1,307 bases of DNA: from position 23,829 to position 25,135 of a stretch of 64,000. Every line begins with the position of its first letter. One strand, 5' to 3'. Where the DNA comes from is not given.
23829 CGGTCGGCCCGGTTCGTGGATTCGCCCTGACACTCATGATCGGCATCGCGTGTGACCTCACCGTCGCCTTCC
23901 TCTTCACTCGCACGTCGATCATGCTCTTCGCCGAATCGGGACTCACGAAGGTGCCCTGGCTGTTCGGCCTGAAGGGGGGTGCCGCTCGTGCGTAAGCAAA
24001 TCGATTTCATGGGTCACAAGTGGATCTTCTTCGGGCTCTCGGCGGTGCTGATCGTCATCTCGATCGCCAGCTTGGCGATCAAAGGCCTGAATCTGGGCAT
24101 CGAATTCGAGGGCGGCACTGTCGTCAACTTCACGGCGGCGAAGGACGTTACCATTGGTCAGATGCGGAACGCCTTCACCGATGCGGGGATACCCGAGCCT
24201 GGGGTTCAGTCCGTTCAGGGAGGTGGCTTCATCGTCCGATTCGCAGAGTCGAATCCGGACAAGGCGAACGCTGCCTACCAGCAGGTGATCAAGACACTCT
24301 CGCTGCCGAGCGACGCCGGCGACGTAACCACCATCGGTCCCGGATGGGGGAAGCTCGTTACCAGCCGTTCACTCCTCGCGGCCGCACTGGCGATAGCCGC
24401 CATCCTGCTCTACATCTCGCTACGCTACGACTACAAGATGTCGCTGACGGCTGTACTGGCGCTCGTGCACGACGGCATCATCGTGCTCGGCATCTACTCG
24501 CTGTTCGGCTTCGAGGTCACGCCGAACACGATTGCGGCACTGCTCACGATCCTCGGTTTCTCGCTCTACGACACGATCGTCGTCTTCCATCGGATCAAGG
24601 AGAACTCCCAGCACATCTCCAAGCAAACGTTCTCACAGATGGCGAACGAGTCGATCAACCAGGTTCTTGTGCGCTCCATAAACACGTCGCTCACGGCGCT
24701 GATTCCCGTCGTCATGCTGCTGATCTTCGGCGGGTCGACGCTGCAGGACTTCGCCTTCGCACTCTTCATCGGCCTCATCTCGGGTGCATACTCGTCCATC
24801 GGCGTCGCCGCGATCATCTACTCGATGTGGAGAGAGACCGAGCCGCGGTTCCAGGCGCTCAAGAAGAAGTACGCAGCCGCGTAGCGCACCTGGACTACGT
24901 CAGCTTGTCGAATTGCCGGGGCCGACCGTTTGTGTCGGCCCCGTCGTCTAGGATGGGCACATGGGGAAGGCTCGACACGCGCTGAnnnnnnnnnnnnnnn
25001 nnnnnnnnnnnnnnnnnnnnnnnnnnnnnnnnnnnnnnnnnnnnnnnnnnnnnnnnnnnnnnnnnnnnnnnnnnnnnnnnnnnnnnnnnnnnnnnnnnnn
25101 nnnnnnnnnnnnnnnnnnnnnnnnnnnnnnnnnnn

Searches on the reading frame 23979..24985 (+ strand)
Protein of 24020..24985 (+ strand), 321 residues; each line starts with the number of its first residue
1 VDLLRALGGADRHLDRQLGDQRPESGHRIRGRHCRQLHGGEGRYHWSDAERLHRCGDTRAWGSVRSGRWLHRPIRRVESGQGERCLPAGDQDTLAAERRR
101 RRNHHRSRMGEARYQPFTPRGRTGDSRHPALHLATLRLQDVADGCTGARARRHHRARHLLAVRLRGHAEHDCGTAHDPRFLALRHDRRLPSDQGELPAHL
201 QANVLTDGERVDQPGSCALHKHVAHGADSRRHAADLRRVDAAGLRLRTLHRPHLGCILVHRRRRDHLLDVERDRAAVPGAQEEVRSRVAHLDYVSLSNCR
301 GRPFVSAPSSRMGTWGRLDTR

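Call 52: search_protein_families(library=pfam, proteins=[window:24020-24985:+], max_evalue=0.00001)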
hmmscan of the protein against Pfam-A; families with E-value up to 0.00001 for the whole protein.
window:24020-24985:+ (321 aa): 0 families

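Call 92: search_protein_families(library=pfam, proteins=[window:23979-24884:+], max_evalue=0.001)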
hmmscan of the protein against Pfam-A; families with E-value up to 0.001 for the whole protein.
window:23979-24884:+ (301 aa): 2 families
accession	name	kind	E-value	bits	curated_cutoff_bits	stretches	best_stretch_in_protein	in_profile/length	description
PF02355.23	SecD_SecF_C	-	3.9e-57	193.1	20.5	1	113-286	15-188/189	Protein export membrane protein SecD/SecF, C-terminal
PF07549.19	Sec_GG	-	2.6e-07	30.4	20.3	1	31-56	2-27/28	SecD/SecF GG Motif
